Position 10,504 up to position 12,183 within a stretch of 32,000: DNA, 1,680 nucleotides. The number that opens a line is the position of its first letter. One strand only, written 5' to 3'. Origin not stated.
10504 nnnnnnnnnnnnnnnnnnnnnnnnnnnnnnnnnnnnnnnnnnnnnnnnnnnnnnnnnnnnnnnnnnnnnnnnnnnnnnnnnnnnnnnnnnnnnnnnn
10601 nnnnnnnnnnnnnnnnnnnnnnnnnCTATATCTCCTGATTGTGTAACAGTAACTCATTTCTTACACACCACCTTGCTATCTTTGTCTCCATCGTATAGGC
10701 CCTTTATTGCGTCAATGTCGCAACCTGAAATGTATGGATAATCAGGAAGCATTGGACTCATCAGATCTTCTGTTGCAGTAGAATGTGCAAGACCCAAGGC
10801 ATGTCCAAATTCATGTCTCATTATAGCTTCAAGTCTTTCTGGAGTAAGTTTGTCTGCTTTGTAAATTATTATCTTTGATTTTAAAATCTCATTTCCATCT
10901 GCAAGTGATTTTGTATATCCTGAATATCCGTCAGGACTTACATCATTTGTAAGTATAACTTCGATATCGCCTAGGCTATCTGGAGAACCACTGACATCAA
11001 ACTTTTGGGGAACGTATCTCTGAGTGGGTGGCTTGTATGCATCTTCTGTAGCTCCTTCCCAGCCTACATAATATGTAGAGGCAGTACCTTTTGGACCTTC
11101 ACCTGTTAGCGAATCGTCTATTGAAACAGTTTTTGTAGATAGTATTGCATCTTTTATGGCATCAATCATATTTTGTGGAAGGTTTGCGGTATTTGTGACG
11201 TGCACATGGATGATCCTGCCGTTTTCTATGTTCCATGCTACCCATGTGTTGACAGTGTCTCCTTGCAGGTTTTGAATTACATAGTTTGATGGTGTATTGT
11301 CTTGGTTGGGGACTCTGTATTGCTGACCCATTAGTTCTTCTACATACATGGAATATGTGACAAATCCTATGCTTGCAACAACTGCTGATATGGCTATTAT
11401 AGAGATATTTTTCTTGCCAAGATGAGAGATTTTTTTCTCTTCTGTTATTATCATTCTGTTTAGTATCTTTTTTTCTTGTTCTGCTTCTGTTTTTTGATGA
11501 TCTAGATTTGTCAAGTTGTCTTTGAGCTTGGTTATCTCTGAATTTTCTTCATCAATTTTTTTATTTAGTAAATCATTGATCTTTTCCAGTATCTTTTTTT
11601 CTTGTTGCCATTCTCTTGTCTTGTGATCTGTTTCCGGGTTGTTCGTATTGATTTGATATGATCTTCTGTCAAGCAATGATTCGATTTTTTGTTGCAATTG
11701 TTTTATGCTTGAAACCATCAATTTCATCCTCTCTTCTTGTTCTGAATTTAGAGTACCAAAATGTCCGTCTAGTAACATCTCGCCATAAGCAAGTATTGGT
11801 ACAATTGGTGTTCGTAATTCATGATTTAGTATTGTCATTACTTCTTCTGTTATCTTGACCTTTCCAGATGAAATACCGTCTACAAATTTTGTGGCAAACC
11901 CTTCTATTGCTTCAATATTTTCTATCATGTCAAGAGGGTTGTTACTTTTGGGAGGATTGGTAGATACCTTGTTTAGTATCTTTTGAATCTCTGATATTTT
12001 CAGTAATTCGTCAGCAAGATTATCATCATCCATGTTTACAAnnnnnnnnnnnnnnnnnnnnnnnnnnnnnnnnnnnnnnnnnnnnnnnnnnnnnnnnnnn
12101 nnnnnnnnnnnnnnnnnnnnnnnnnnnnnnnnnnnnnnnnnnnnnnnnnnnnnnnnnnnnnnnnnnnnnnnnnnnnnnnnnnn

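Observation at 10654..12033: Histidine-kinase phosphotransfer (DHp/HisKA) domain fused, in reversed topology, to an extracellular matrixin-type zinc protease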

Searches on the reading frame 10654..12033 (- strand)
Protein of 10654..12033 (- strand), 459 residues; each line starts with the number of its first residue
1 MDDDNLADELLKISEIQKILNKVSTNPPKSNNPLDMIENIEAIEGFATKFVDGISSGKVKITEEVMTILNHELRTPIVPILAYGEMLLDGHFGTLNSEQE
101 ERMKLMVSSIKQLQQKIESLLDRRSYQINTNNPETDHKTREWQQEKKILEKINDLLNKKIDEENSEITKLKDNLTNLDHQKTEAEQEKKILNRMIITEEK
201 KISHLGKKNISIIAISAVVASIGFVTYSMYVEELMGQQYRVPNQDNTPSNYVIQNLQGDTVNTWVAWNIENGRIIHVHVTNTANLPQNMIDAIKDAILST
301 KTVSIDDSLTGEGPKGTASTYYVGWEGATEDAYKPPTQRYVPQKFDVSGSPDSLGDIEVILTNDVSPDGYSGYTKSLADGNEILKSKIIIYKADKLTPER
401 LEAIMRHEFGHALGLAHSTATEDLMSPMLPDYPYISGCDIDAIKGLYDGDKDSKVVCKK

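Call 3: search_protein_families(library=pfam, proteins=[window:10654-12033:-], max_evalue=1)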
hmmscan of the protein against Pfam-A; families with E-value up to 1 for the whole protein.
window:10654-12033:- (459 aa): 11 families
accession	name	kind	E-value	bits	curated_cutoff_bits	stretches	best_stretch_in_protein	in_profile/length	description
PF00512.31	HisKA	-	8.7e-10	39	26.9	1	64-122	4-59/66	His Kinase A (phospho-acceptor) domain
PF00413.30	Peptidase_M10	-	4.5e-08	33.6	24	1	400-447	107-158/159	Matrixin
PF10462.15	Peptidase_M66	-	0.0012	18.3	20.6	1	400-445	191-233/306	Peptidase M66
PF15188.11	CCDC-167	-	0.0076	16.9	27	1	178-227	34-83/84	Coiled-coil domain-containing protein 167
PF01496.24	V_ATPase_I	-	0.0092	14.4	30.7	1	95-189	14-150/815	V-type ATPase 116kDa subunit family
PF16313.11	DUF4953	-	0.017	14.8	24.2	1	393-420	5-32/316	Met-zincin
PF00261.25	Tropomyosin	-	0.03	14.2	38.6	1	110-208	8-105/242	Tropomyosin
PF14362.11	DUF4407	-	0.12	12.1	31.3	1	103-193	158-245/297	Domain of unknown function (DUF4407)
PF00901.23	Orbi_VP5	-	0.12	11.4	27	1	43-194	46-188/506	Orbivirus outer capsid protein VP5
PF13582.12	Reprolysin_3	-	0.17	12.8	22.4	1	394-418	99-123/123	Metallo-peptidase family M12B Reprolysin-like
PF02601.20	Exonuc_VII_L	-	0.78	9.6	35.9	0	108-182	151-274/315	Exonuclease VII, large subunit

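Call 4: search_protein_families(library=ncbifam, proteins=[window:10654-12033:-], max_evalue=1)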
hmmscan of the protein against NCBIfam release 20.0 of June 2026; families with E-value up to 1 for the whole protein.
window:10654-12033:- (459 aa): 15 families
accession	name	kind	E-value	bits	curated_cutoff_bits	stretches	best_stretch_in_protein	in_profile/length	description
TIGR02966.1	phoR_proteo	equivalog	0.00032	19.8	334.2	1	69-181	121-227/333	phosphate regulon sensor histidine kinase PhoR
NF041905.1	MXAN_2677_2678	equivalog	0.0011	18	250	1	401-429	184-212/283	myxosortase-dependent metalloprotease, MXAN_2677/MXAN_2678 family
NF033823.0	archmetzin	subfamily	0.0046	16.9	145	1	393-425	114-146/170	archaemetzincin family Zn-dependent metalloprotease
NF041732.1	hist_kin_CseC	equivalog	0.018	14.1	700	0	63-112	212-261/424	two-component system sensor histidine kinase CseC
TIGR04278.1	viperin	exception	0.02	13.9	450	1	65-166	125-221/347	antiviral radical SAM protein viperin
TIGR02169.1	SMC_prok_A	equivalog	0.036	11.7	729.4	1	97-207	671-780/1165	chromosome segregation protein SMC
TIGR04211.1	SH3_and_anchor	equivalog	0.039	13.5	65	1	108-225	66-179/198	TIGR04211 family SH3 domain-containing protein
NF050805.1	CellDivHKDivJCaul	equivalog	0.046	12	1000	1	66-123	302-359/531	cell cycle sensor histidine kinase DivJ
NF008312.0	PRK11100.1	equivalog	0.076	11.8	356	1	57-139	252-326/477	two-component system sensor histidine kinase CreC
TIGR02168.1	SMC_prok_B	equivalog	0.11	10.1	567.35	1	98-208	285-394/1181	chromosome segregation protein SMC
NF002572.0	PRK02224.1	equivalog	0.15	10.2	1087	1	95-213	181-299/888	DNA double-strand break repair ATPase Rad50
NF038305.1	HpsJ_fam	subfamily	0.18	11.7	60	1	110-226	113-227/234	HpsJ family protein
TIGR00341.1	TIGR00341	hypoth_equivalog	0.27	10.5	94.75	1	148-226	53-133/325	TIGR00341 family protein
NF045780.1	TrlF_fam_ATP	equivalog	0.52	8.9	350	1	97-209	522-633/944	TrlF family AAA-like ATPase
NF041291.1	StbC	equivalog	0.78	10.1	100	1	147-222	38-112/122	plasmid stabilization protein StbC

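Call 5: find_homologous_proteins(query=window:10654-12033:-, max_evalue=0.001)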
Query window:10654-12033:- (459 aa): 835 proteins with E <= 0.001 among 8000 candidates; the best 120 are listed.
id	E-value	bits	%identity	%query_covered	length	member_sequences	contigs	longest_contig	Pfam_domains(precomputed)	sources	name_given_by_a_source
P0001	0.0e+0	1018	100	100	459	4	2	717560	PF00413.31,PF00512.32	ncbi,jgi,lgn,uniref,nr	ncbi:Peptidase M10A and M12B matrixin and adamalysin [Nitrosotalea sinensis]|jgi:hypothetical protei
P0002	3.3e-165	569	60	98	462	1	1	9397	PF00413.31,PF00512.32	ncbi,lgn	-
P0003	4.8e-149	515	54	100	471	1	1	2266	PF00413.31,PF00512.32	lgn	-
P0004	1.1e-147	511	53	100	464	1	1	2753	PF00413.31,PF00512.32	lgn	-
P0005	3.4e-145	503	52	100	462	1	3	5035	PF00413.31,PF00512.32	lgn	-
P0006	2.1e-144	500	52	100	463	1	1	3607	PF00413.31,PF00512.32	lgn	-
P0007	9.4e-144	498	54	92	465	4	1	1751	PF00413.31,PF00512.32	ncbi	-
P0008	2.2e-142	493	54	99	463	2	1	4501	PF00413.31,PF00512.32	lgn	-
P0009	3.3e-142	493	51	100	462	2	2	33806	PF00413.31,PF00512.32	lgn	-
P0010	7.4e-142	492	51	100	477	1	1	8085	PF00413.31,PF00512.32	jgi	jgi:hypothetical protein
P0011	1.6e-139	484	51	100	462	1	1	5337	PF00413.31,PF00512.32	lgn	-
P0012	1.9e-137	477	50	100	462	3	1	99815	PF00413.31,PF00512.32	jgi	jgi:hypothetical protein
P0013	2.3e-136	474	50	100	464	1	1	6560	PF00413.31,PF00512.32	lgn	-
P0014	4.1e-136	473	50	100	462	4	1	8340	PF00413.31,PF00512.32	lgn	-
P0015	1.8e-135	471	49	100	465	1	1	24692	PF00413.31,PF00512.32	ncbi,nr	ncbi:MAG: matrixin family metalloprotease [Candidatus Nitrosotenuis sp.]|nr:MAG: matrixin family met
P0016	1.2e-134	468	50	100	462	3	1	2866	PF00413.31,PF00512.32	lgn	-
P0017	6.5e-134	465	50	100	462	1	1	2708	PF00413.31,PF00512.32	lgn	-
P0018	1.9e-132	461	49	100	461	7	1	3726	PF00413.31,PF00512.32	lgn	-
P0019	4.3e-132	459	50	97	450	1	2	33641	PF00413.31,PF00512.32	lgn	-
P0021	2.9e-131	457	49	98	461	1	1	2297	PF00413.31,PF00512.32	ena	-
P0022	6.0e-131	456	49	100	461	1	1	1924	PF00413.31,PF00512.32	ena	-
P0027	7.2e-130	452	47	100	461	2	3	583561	PF00413.31,PF00512.32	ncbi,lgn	-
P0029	1.4e-129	451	48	100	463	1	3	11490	PF00413.31,PF00512.32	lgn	-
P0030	1.5e-129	451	50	94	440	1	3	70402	PF00413.31,PF00512.32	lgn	-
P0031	1.7e-129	451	49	100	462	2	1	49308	PF00413.31,PF00512.32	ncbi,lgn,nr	ncbi:MAG: matrixin family metalloprotease [Thaumarchaeota archaeon]|nr:matrixin family metalloprotea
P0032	4.1e-129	450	47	100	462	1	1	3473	PF00413.31,PF00512.32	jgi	-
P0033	1.4e-128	448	47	100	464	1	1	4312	PF00413.31,PF00512.32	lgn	-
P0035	8.6e-128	445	47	100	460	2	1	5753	PF00413.31,PF00512.32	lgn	-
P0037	4.1e-127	443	62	70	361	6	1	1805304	PF00413.31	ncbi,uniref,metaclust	ncbi:Peptidase M10A and M12B matrixin and adamalysin (fragment) [Nitrosotalea devaniterrae]|uniref:P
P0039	8.0e-126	439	47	100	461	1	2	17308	PF00413.31,PF00512.32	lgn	-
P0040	8.4e-126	439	48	100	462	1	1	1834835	PF00413.31,PF00512.32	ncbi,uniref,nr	ncbi:histidine kinase dimerization/phospho-acceptor domain-containing protein [Candidatus Nitrosoten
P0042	3.3e-125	437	49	100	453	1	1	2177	PF00413.31,PF00512.32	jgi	-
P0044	5.5e-125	436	47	99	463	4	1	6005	PF00413.31,PF00512.32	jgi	jgi:hypothetical protein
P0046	1.3e-124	435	59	76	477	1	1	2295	PF00413.31,PF00072.31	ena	-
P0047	2.1e-124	434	48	100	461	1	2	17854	PF00413.31,PF00512.32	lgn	-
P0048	6.0e-124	433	47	100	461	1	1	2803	PF00413.31,PF00512.32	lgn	-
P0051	1.2e-122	428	49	92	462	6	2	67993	PF00413.31,PF00512.32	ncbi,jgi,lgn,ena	-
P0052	1.6e-122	428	47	99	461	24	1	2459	PF00413.31,PF00512.32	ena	-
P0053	1.9e-122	428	47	100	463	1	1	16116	PF00413.31,PF00512.32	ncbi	-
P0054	2.0e-122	428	46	100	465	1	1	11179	PF00413.31,PF00512.32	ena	-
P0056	3.8e-122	427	47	100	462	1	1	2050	PF00413.31,PF00512.32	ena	-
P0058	6.2e-122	426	46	100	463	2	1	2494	PF00413.31,PF00512.32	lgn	-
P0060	1.3e-121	425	48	100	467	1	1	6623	PF00413.31,PF00512.32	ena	-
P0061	1.6e-121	425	49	92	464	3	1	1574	PF00413.31,PF00512.32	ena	-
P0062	5.0e-121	423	46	99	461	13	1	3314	PF00413.31,PF00512.32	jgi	-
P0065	2.7e-120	421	45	100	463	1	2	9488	PF00413.31,PF00512.32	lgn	-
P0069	7.7e-120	419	46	99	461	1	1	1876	PF00413.31,PF00512.32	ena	-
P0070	1.1e-119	419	45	100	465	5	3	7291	PF00413.31,PF00512.32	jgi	jgi:hypothetical protein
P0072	1.6e-119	418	64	64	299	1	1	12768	PF00413.31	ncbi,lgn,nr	ncbi:MAG: matrixin family metalloprotease [Candidatus Nitrosotalea sp.]|nr:matrixin family metallopr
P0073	2.9e-119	417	46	99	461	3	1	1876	PF00413.31,PF00512.32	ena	-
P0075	6.5e-119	416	46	99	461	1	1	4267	PF00413.31,PF00512.32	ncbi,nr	ncbi:MAG: matrixin family metalloprotease [Nitrosarchaeum sp.]|nr:matrixin family metalloprotease [N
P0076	1.3e-118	415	46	99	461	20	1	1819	PF00413.31,PF00512.32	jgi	jgi:hypothetical protein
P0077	1.5e-118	415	45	100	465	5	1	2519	PF00413.31,PF00512.32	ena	-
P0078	2.5e-118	414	45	100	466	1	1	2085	PF00413.31,PF00512.32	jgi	jgi:hypothetical protein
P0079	7.5e-118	413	46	100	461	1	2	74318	PF00413.31,PF00512.32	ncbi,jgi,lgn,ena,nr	ncbi:MAG: matrixin family metalloprotease [Nitrosarchaeum sp.]|nr:matrixin family metalloprotease [N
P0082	1.2e-117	412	45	100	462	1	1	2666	PF00413.31,PF00512.32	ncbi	ncbi:MAG: matrixin family metalloprotease [Nitrosarchaeum sp.]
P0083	1.2e-117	412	45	100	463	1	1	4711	PF00413.31,PF00512.32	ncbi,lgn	-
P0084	1.2e-117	412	45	100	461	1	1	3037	PF00413.31,PF00512.32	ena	-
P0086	3.9e-117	410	46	94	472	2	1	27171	PF00413.31,PF00512.32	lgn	-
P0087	4.0e-117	410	45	100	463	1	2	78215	PF00413.31,PF00512.32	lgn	-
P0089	1.4e-116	408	46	92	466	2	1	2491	PF00413.31,PF00512.32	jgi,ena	-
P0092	1.4e-115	405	44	100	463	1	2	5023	PF00413.31,PF00512.32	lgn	-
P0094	2.2e-115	404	45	100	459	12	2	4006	PF00413.31,PF00512.32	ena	-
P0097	1.8e-114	401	44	99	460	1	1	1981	PF00413.31,PF00512.32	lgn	-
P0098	1.2e-113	399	45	99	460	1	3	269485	PF00413.31,PF00512.32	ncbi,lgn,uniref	ncbi:histidine kinase dimerization/phospho-acceptor domain-containing protein [Nitrosopumilus sp.]|u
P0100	2.7e-113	398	45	99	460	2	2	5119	PF00413.31,PF00512.32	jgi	-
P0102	1.7e-112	395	47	95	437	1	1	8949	PF00413.31,PF00512.32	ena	-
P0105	7.2e-111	390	42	100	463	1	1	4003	PF00413.31,PF00512.32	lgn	-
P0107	1.3e-110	389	44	100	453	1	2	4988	PF00413.31,PF00512.32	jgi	jgi:hypothetical protein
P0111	1.2e-107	379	49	84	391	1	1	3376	PF00512.32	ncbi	ncbi:MAG: hypothetical protein EPO63_06515, partial [Candidatus Nitrosotenuis sp.]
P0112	1.5e-107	379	44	100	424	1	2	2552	PF00413.31,PF00512.32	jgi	jgi:hypothetical protein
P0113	1.5e-107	379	43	96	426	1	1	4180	PF00413.31,PF00512.32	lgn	-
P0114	2.9e-107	378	43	98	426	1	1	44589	PF00413.31,PF00512.32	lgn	-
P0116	2.1e-106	375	44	92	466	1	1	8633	PF00413.31,PF00512.32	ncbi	-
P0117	3.8e-106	374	45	94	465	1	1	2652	PF00413.31,PF00512.32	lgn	-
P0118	4.2e-106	374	57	69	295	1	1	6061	PF00413.31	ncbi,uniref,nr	ncbi:hypothetical protein DYY66_2474 [Candidatus Nitrosotalea sp. FS]|uniref:matrixin family metallo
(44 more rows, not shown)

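Call 12: find_encoding_contigs(protein=P0040, flank=6000, max_places=2)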
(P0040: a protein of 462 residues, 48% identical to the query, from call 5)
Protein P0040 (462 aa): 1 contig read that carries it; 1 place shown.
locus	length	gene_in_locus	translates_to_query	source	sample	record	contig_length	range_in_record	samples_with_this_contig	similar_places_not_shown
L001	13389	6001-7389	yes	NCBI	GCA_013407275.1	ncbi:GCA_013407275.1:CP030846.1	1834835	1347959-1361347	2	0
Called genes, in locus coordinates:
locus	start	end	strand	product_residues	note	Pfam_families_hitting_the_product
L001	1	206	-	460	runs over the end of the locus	-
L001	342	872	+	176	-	PF02566:OsmC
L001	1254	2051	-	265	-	PF04909:Amidohydro_2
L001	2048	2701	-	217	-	PF00583:Acetyltransf_1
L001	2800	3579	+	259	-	-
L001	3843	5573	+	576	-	PF02743:dCache_1, PF22673:MCP-like_PDC_1, PF00512:HisKA, PF02518:HATPase_c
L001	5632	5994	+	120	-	PF00072:Response_reg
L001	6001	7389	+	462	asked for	PF00512:HisKA, PF00413:Peptidase_M10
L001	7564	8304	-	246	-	PF00149:Metallophos, PF12850:Metallophos_2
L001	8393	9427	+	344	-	PF00180:Iso_dh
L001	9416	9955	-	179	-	PF13489:Methyltransf_23 (faint), PF05175:MTS (weak)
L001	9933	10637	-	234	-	PF00398:RrnaAD, PF01135:PCMT (weak)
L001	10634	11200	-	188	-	PF04919:DUF655, PF14579:HHH_6 (weak)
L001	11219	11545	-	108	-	PF03874:RNA_pol_Rpb4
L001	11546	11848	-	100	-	PF01157:Ribosomal_L21e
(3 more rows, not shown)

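Call 13: find_encoding_contigs(protein=P0098, flank=6000, max_places=2)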
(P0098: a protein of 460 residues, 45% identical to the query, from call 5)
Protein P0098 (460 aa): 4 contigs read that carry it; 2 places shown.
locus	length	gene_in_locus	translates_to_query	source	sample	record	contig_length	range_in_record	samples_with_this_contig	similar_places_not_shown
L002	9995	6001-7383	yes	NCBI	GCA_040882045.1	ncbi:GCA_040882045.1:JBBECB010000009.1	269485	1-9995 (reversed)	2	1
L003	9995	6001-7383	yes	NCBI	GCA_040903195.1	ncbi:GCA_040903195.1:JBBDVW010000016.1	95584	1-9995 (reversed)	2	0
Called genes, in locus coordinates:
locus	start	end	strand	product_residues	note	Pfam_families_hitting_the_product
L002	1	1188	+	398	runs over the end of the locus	-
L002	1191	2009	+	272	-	PF13369:Transglut_core2, PF13371:TPR_9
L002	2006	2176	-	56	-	-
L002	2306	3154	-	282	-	PF01978:TrmB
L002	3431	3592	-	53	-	-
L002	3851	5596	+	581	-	PF02743:dCache_1, PF22673:MCP-like_PDC_1 (weak), PF00512:HisKA, PF02518:HATPase_c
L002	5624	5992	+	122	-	PF00072:Response_reg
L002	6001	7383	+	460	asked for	PF00512:HisKA, PF00413:Peptidase_M10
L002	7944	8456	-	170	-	-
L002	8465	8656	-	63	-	-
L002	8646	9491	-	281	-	-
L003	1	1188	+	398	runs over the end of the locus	-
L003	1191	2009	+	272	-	PF13369:Transglut_core2, PF13371:TPR_9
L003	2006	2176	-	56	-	-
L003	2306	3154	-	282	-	PF01978:TrmB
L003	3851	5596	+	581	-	PF02743:dCache_1, PF22673:MCP-like_PDC_1 (weak), PF00512:HisKA, PF02518:HATPase_c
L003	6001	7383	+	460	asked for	PF00512:HisKA, PF00413:Peptidase_M10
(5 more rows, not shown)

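Call 15: find_encoding_contigs(protein=P0037, flank=6000, max_places=2)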
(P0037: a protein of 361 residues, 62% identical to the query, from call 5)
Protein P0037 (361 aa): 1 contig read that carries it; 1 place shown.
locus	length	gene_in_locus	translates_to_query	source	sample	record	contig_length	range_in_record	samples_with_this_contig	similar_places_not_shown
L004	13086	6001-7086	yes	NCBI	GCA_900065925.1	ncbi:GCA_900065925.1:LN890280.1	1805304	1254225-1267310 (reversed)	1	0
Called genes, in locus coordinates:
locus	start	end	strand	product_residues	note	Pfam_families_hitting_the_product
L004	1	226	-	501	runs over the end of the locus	PF14520:HHH_5 (weak), PF13482:RNase_H_2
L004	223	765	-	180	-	PF13412:HTH_24, PF13404:HTH_AsnC-type (weak), PF01037:AsnC_trans_reg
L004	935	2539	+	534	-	PF03814:KdpA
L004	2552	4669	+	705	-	PF00122:E1-E2_ATPase, PF00702:Hydrolase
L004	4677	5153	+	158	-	PF02669:KdpC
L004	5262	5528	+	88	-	-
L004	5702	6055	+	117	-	PF00072:Response_reg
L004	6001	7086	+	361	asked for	PF00413:Peptidase_M10 (weak)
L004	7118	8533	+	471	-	PF05227:CHASE3, PF00512:HisKA, PF02518:HATPase_c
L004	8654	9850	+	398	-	PF00989:PAS (weak), PF13426:PAS_9, PF00512:HisKA, PF02518:HATPase_c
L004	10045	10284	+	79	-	-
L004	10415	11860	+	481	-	PF07690:MFS_1, PF00083:Sugar_tr (weak)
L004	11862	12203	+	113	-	-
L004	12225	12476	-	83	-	-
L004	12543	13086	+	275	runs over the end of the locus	PF01904:DUF72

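Call 16: find_encoding_contigs(protein=P0046, flank=6000, max_places=2)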
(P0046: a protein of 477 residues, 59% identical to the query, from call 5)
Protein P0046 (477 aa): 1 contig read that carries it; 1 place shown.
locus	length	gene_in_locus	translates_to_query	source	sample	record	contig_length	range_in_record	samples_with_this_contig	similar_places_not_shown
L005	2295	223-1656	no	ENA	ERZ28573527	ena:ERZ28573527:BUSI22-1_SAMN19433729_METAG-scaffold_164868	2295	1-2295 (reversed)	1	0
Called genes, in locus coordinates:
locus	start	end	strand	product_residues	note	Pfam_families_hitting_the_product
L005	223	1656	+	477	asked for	PF00072:Response_reg, PF00413:Peptidase_M10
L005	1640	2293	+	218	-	?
